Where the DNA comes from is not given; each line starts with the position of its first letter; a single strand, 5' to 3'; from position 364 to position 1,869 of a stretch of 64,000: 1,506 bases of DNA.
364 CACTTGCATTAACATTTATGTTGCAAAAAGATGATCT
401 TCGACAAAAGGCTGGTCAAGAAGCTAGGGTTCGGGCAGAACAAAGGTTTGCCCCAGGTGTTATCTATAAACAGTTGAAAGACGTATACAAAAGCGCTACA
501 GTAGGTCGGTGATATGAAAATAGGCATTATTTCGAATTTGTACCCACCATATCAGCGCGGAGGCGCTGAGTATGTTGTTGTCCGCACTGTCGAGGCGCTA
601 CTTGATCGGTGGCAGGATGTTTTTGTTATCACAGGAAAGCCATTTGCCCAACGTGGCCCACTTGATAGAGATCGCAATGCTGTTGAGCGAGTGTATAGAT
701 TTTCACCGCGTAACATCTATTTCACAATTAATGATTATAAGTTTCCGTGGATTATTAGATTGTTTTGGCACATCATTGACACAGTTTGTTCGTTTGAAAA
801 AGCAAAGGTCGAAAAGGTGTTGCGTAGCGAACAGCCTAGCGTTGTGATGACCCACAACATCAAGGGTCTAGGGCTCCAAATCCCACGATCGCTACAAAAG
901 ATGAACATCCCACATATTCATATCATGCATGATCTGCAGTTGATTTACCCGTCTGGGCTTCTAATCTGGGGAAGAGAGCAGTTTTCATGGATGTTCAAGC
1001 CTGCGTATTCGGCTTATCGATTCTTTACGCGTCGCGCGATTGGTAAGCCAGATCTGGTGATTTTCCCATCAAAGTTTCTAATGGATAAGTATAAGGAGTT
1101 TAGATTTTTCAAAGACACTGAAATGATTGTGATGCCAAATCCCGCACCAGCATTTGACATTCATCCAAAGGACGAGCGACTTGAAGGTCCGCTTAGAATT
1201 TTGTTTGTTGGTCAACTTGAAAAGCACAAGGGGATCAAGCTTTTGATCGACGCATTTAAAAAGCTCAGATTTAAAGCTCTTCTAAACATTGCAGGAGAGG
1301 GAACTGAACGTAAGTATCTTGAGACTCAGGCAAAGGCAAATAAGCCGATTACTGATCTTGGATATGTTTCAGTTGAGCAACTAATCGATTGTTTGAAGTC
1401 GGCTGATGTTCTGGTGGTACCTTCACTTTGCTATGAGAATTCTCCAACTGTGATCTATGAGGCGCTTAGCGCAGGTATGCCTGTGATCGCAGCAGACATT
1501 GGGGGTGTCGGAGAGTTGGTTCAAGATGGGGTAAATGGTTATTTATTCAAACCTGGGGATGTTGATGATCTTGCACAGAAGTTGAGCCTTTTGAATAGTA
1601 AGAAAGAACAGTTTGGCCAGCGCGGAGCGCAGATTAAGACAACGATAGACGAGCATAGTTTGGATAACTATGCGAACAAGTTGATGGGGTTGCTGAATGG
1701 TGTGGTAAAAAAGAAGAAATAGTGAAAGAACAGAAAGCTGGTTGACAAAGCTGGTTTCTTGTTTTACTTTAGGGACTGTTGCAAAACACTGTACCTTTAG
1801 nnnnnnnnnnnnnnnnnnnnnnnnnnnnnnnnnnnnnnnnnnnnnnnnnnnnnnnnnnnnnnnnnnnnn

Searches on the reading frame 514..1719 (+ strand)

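Call 56: search_protein_families(library=pfam, proteins=[window:514-1719:+], max_evalue=0.00001)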
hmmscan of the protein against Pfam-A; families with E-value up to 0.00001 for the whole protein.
window:514-1719:+ (402 aa): 6 families
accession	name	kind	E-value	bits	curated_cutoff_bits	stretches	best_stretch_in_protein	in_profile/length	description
PF00534.26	Glycos_transf_1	-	2.4e-36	125.3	26.4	1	217-364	6-159/172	Glycosyl transferases group 1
PF13692.12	Glyco_trans_1_4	-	4.1e-33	115.1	27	1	228-359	3-138/142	Glycosyl transferases group 1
PF13439.12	Glyco_transf_4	-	3e-13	50.6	28.5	1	16-210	2-165/170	Glycosyltransferase Family 4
PF13579.12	Glyco_trans_4_4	-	1.1e-11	45.8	29.7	1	16-209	1-157/158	Glycosyl transferase 4-like domain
PF20706.3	GT4-conflict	-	4.2e-06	26.4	26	1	208-342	177-326/385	Family 4 Glycosyltransferase in conflict systems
PF13524.12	Glyco_trans_1_2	-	9.1e-06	26.1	25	0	246-391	7-143/144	Glycosyl transferase-like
